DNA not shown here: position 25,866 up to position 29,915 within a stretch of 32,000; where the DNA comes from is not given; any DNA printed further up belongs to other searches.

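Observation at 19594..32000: BREX type 5-like system with a non-canonical gene order: brxB sandwiched between two brxC paralogues, pglX divergent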

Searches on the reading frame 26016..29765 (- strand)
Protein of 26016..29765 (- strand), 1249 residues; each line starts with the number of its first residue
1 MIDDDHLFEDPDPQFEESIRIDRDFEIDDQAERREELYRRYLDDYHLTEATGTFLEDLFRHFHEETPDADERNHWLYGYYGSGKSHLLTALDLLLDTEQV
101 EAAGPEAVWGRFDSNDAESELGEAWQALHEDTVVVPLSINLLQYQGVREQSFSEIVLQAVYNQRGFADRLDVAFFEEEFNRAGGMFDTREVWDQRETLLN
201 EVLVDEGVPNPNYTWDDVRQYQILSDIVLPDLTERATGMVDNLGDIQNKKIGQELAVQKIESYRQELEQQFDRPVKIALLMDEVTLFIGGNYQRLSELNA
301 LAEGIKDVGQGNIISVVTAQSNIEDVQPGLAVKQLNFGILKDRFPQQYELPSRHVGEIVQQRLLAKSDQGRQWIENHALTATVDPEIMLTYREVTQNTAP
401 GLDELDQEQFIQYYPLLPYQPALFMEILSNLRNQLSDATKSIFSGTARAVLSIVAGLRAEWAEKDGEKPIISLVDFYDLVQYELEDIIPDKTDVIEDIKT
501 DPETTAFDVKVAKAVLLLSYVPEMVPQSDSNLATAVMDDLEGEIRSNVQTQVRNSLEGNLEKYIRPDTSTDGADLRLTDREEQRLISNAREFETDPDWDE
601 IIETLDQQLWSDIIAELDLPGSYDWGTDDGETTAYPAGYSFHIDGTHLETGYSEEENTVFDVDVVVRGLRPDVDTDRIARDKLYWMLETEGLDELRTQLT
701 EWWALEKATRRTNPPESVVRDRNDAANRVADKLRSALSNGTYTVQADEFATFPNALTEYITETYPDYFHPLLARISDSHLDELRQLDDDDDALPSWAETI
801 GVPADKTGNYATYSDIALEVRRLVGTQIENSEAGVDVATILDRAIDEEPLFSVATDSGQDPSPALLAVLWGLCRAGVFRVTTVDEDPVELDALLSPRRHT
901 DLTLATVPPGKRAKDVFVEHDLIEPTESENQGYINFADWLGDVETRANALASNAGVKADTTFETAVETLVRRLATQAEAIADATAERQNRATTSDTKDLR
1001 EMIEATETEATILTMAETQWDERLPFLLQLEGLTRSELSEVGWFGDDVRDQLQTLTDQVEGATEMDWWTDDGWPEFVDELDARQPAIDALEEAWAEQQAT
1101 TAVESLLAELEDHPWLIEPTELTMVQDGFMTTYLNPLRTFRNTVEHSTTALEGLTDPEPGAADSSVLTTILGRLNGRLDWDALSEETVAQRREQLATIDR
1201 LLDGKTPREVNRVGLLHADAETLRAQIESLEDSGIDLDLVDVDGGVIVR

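Call 8: search_protein_families(library=padloc, proteins=[window:26016-29765:-], max_evalue=0.01)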
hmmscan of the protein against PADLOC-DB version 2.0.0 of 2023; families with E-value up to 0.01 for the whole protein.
window:26016-29765:- (1249 aa): 15 families
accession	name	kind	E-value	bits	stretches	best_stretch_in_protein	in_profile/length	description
PDLC02474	BrxC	-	5.5e-279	927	1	4-1249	3-1223/1223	BrxC-PglY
PDLC02471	BrxC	-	5.9e-39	132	1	36-558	27-526/1190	BrxC-PglY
PDLC02479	BrxC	-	6.7e-37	125.3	2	250-564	229-530/1172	BrxC-PglY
PDLC02476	BrxC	-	7.6e-33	111.2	1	34-547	28-519/1180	BrxC-PglY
PDLC02483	BrxC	-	4.3e-27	92.5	1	20-572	14-547/1212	BrxC-PglY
PDLC02486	BrxC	-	5.2e-21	72.2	1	73-548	81-530/1207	BrxC-PglY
PDLC02491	BrxC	-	4.2e-18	62.9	1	275-557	265-537/794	BrxC-PglY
PDLC02489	BrxC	-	1.8e-14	50.9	2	230-524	215-488/1146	BrxC-PglY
PDLC02484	BrxC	-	2.2e-13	47.1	1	275-489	265-474/1186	BrxC-PglY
PDLC02493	BrxC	-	5.7e-12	42.5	2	273-430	245-396/1215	BrxC-PglY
PDLC02488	BrxC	-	1.5e-06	24.4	1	41-98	34-91/1240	BrxC-PglY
PDLC02487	BrxC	-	5.8e-06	22.3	0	25-101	16-87/1215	BrxC-PglY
PDLC02779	SspC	-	0.0013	14.5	1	14-102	4-78/1054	SspC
PDLC02780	SspC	-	0.0026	13.8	1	13-101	9-82/1045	SspC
PDLC02980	AriA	-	0.0071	14.3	0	81-107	9-26/304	-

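Call 9: search_protein_families(library=pfam, proteins=[window:26016-29765:-], max_evalue=0.01)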
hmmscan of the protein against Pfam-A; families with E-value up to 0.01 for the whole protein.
window:26016-29765:- (1249 aa): 0 families

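Call 12: search_protein_families(library=ncbifam, proteins=[window:26016-29765:-], max_evalue=0.001)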
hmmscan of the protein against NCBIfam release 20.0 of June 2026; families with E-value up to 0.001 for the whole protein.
window:26016-29765:- (1249 aa): 1 family
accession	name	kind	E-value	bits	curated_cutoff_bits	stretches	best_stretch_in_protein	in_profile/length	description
NF033441.0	BREX_BrxC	hypoth_equivalog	4.5e-65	220.6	400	1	35-842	25-803/1173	BREX system P-loop protein BrxC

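Call 24: search_dna_similar(query=window:26016-29765:-, collection=plasmids, mode=protein, max_rows=40)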
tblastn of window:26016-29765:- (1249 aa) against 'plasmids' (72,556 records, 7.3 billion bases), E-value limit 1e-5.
Records with a match: 290; places in all: 297; records where one place covers at least 80% of the query: 20.
Best place of each record, by identity: 60-80% 1; <60% 289.
By first word of the organism name: Acinetobacter 136; Escherichia 48; Salmonella 16; Ligilactobacillus 6; Klebsiella 5; Natrinema 4; Lactiplantibacillus 4; Moellerella 4; Halobacterium 3; Nostoc 3; and 44 more.
By predicted mobility (MOB-suite, as given by PLSDB): conjugative 105; mobilizable 102; non-mobilizable 83.
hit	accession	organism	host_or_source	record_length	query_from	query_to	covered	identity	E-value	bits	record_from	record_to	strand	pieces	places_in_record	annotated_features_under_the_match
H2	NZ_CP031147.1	Haloplanus rubicundus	solar salt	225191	1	1231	99%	75.0%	0e+0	1748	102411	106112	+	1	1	hypothetical protein | BrxA family protein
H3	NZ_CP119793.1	Haladaptatus sp. QDMS2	cell culture,sediment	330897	1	1230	98%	46.3%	0e+0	1351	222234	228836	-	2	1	hypothetical protein (x2) | BREX protein BrxB domain-containing protein | BrxA family protein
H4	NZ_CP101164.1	Halorarius halobius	cell culture,salt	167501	1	1233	99%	40.4%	0e+0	1046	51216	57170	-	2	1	hypothetical protein (x2) | BREX protein BrxB domain-containing protein | BrxA family protein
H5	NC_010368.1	Halobacterium salinarum NRC-34001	-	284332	1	1230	98%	35.9%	0e+0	650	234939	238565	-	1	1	hypothetical protein | BrxA family protein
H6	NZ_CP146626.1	Halobacterium salinarum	-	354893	1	1230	98%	35.9%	0e+0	650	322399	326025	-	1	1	hypothetical protein | BrxA family protein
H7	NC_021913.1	Halorhabdus tiamatea SARL4B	-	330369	1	1230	98%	35.8%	0e+0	639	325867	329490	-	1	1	hypothetical protein | BrxA family protein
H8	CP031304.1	Natrinema thermotolerans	Cell culture,Korean salt-fermented food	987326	1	1230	98%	35.8%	0e+0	665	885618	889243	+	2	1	DUF1819 family protein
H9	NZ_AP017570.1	Halorubrum trapanicum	-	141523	15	1230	97%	36.1%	0e+0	649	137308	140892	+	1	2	hypothetical protein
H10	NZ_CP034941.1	Halorubrum ezzemoulense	Cell Culture,Hypersaline Lake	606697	15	1230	97%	35.9%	0e+0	654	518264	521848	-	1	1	hypothetical protein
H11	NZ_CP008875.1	Halanaeroarchaeum sulfurireducens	-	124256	8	1230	98%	35.5%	0e+0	642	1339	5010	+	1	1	hypothetical protein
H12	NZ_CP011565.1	Halanaeroarchaeum sulfurireducens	-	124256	8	1230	98%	35.5%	0e+0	639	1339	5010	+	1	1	hypothetical protein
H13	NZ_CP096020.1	Halocatena salina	cell culture,sediment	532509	1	1230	98%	35.1%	0e+0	633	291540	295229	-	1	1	hypothetical protein | BrxA family protein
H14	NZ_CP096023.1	Halocatena salina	cell culture,sediment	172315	15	1230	97%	35.4%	0e+0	633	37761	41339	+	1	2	hypothetical protein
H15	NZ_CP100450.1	Halomarina sp. BCD28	cell culture,sediment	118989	1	1230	98%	34.6%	0e+0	619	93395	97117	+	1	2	hypothetical protein | BrxA family protein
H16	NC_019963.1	Natrinema pellirubrum DSM 15624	-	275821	8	1230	98%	34.6%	0e+0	634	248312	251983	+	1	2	hypothetical protein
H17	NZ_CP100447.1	Natrinema caseinilyticum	marine sediment,sediment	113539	1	1233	99%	34.3%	2e-179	595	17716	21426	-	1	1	hypothetical protein | BrxA family protein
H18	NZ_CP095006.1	Halococcus dombrowskii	Direct from delivered sample,Rock salt ...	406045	8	1230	98%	34.6%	0e+0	609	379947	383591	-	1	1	hypothetical protein (x2)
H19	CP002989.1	halophilic archaeon DL31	-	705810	1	1233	99%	34.1%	2e-175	584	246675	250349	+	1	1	hypothetical protein (x2)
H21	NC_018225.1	Natrinema sp. J7-2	-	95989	8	1230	98%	32.7%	0e+0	697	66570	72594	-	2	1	hypothetical protein (x2) | BREX protein BrxB domain-containing protein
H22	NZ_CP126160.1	Halobaculum halobium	cell culture,sediment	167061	63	779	57%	23.2%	1e-19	103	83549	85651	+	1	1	brxC: BREX system P-loop protein BrxC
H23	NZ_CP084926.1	Ligilactobacillus salivarius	Homo sapiens,mixed culture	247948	53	613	45%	24.6%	2e-16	93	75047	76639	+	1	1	brxC: BREX system P-loop protein BrxC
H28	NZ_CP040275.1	Nostoc sp. C052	Blasia pusilla,pure culture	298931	55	619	45%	23.7%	5e-13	82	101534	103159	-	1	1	brxC: BREX system P-loop protein BrxC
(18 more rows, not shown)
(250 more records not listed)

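Call 26: get_annotated_region(hit=H3, flank=11000)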
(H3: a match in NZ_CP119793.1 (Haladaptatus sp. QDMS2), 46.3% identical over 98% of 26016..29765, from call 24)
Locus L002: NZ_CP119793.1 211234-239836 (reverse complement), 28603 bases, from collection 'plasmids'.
description: Haladaptatus sp. QDMS2 plasmid unnamed2, complete sequence
organism: Haladaptatus sp. QDMS2 (NCBI taxid 3033391)
taxonomy: Archaea; Euryarchaeota; Halobacteria; Halobacteriales; Haladaptataceae; Haladaptatus; Haladaptatus sp. QDMS2
host: -; source: cell culture,sediment; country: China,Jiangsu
typing (MOB-suite, as given by PLSDB): non-mobilizable; mating-pair formation MPF_T
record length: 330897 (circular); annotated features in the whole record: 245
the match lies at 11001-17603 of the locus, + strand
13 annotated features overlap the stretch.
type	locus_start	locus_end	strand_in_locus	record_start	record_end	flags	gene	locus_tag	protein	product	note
CDS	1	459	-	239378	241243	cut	-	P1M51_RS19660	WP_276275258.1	DNA cytosine methyltransferase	GO:0006304 - DNA modification [Evidence IEA]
CDS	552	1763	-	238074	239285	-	dcm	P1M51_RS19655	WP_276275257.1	DNA (cytosine-5-)-methyltransferase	GO:0006304 - DNA modification [Evidence IEA]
CDS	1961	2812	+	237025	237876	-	-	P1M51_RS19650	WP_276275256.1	MutH/Sau3AI family endonuclease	-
CDS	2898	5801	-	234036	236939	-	-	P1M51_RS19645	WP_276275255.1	helicase-related protein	-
CDS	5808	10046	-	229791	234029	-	pglX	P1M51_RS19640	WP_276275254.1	BREX-5 system adenine-specific DNA-methyltransferase PglX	-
CDS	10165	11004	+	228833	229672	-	-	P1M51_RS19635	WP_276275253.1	BrxA family protein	-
CDS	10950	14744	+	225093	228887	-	-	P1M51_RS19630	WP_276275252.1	hypothetical protein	-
CDS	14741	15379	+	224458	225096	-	-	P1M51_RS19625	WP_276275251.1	BREX protein BrxB domain-containing protein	-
CDS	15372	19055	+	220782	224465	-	-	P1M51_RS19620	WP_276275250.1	hypothetical protein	-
CDS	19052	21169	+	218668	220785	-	pglZ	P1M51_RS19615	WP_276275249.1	BREX-5 system phosphatase PglZ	-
CDS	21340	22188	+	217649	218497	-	-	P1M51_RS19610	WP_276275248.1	MutH/Sau3AI family endonuclease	-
CDS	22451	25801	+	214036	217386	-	-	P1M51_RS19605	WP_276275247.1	PD-(D/E)XK nuclease family protein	-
CDS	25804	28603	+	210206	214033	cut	-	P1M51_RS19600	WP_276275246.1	UvrD-helicase domain-containing protein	-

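Call 27: get_annotated_region(hit=H5, flank=12000)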
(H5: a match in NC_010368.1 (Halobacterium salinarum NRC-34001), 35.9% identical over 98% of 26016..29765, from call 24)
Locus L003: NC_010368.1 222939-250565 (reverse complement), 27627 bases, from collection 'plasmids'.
description: Halobacterium salinarum R1 plasmid PHS3, complete sequence
organism: Halobacterium salinarum NRC-34001 (NCBI taxid 478009)
taxonomy: Archaea; Euryarchaeota; Halobacteria; Halobacteriales; Halobacteriaceae; Halobacterium; Halobacterium salinarum; Halobacterium salinarum NRC-34001
host: -; source: -; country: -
typing (MOB-suite, as given by PLSDB): non-mobilizable; replicon rep_cluster_621; mating-pair formation MPF_T
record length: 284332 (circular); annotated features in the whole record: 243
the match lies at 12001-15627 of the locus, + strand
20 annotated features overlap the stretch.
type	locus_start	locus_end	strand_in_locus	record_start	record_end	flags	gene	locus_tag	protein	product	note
CDS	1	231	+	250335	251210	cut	-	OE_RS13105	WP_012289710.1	hypothetical protein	-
CDS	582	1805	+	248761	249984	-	-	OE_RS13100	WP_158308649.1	AAA family ATPase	-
CDS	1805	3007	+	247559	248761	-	-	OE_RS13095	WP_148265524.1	hypothetical protein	-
CDS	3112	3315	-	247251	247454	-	-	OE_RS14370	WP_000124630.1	hypothetical protein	-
CDS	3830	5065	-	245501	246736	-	-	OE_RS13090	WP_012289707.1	phage integrase SAM-like domain-containing protein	-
CDS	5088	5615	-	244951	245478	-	-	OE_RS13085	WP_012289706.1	hypothetical protein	-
CDS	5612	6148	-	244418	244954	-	-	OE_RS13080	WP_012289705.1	helix-turn-helix domain-containing protein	-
CDS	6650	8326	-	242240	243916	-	-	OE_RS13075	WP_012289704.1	transposase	GO:0006313 - DNA transposition [Evidence IEA]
CDS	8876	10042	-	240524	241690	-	-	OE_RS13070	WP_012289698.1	ISH3 family transposase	-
CDS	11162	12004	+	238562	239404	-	-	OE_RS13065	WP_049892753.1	BrxA family protein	-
CDS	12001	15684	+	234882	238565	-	-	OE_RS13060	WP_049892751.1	hypothetical protein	-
CDS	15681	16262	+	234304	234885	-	-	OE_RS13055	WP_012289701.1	BREX protein BrxB domain-containing protein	-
CDS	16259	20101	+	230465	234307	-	-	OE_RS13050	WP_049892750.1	hypothetical protein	-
CDS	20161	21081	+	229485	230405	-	-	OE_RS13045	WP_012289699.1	helix-turn-helix domain-containing protein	-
CDS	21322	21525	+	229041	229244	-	-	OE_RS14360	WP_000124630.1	hypothetical protein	-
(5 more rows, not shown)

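Call 28: get_annotated_region(hit=H21, flank=11000)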
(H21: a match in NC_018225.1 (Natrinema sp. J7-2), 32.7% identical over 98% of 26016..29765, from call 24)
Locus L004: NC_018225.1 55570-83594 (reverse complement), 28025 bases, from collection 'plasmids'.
description: Natrinema sp. J7-2 plasmid pJ7-1, complete sequence
organism: Natrinema sp. J7-2 (NCBI taxid 406552)
taxonomy: Archaea; Euryarchaeota; Halobacteria; Halobacteriales; Natrialbaceae; Natrinema; Natrinema sp. J7-2
host: -; source: -; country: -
typing (MOB-suite, as given by PLSDB): non-mobilizable; mating-pair formation MPF_T
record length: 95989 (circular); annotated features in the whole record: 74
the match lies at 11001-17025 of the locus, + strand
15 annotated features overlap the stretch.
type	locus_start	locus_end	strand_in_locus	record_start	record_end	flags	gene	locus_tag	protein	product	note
CDS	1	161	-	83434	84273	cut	-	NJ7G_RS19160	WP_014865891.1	HNH endonuclease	-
CDS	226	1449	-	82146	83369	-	-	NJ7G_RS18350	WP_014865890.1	phage integrase SAM-like domain-containing protein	-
CDS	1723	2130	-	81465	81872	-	-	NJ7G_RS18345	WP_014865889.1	hypothetical protein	-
CDS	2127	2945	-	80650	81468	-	-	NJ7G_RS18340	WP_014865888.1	ParA family protein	-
CDS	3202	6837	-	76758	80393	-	-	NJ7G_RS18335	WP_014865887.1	UvrD-helicase domain-containing protein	-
CDS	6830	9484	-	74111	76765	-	-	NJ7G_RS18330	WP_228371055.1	PD-(D/E)XK nuclease family protein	-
CDS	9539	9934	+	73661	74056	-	-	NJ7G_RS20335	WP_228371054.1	hypothetical protein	-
CDS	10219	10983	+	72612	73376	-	-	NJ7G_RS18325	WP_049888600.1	BrxA family protein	-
CDS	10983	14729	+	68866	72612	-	-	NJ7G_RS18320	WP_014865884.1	hypothetical protein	-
CDS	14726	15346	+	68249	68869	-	-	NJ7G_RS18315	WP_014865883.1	BREX protein BrxB domain-containing protein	-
CDS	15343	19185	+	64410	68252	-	-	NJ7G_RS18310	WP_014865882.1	hypothetical protein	-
CDS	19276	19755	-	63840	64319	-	-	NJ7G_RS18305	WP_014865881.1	hypothetical protein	-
CDS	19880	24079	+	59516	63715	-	pglX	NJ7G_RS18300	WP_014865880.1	BREX-5 system adenine-specific DNA-methyltransferase PglX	-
CDS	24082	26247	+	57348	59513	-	pglZ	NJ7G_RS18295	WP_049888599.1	BREX-5 system phosphatase PglZ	-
CDS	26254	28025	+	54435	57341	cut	-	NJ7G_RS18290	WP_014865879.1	helicase-related protein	-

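Call 30: search_protein_families(library=padloc, proteins=[L002:2898-5801:-], max_evalue=0.001)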
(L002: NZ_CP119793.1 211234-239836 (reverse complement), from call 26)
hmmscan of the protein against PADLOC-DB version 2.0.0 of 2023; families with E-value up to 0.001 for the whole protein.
L002:2898-5801:- (967 aa): 56 families (the best 25 are shown)
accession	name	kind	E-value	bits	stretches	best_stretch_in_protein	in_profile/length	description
PDLC02504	BrxHI|BrxHII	-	0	1552.2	1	3-966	7-971/971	BrxHII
PDLC02621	DrmD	-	1e-124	416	1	101-946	118-1004/1040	DrmD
PDLC00659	HmaA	-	7.1e-109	363.2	1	73-967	73-1026/1176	SNF2 helicase / DEAD-box helicase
PDLC02500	BrxHI|BrxHII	-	1.1e-98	329.9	1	52-951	38-917/933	BrxHI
PDLC02572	DrmA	-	1.3e-82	276.3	1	97-625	111-670/1043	DrmA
PDLC02620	DrmD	-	6.3e-79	264.1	1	94-636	89-636/1060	DrmD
PDLC02632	DrmD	-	7e-79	264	1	92-587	111-636/662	DrmD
PDLC02619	DrmD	-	9.9e-67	223.8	2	98-523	26-458/872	DrmD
PDLC02633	DrmD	-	1.1e-65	220.1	1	99-620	120-682/839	DrmD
PDLC02634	DrmD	-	6.4e-64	214.2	1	100-613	87-620/900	DrmD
PDLC02623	DrmD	-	1.3e-59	199.9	2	324-707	400-750/1040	DrmD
PDLC02624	DrmD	-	5.3e-52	175.2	1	142-595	2-484/652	DrmD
PDLC02840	DpdE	-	1.2e-45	154.2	2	99-309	154-339/1091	DpdE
PDLC02843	DpdE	-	6.8e-41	138.1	2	97-291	151-318/1091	DpdE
PDLC02622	DrmD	-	2.8e-38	129.9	1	91-375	109-406/422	DrmD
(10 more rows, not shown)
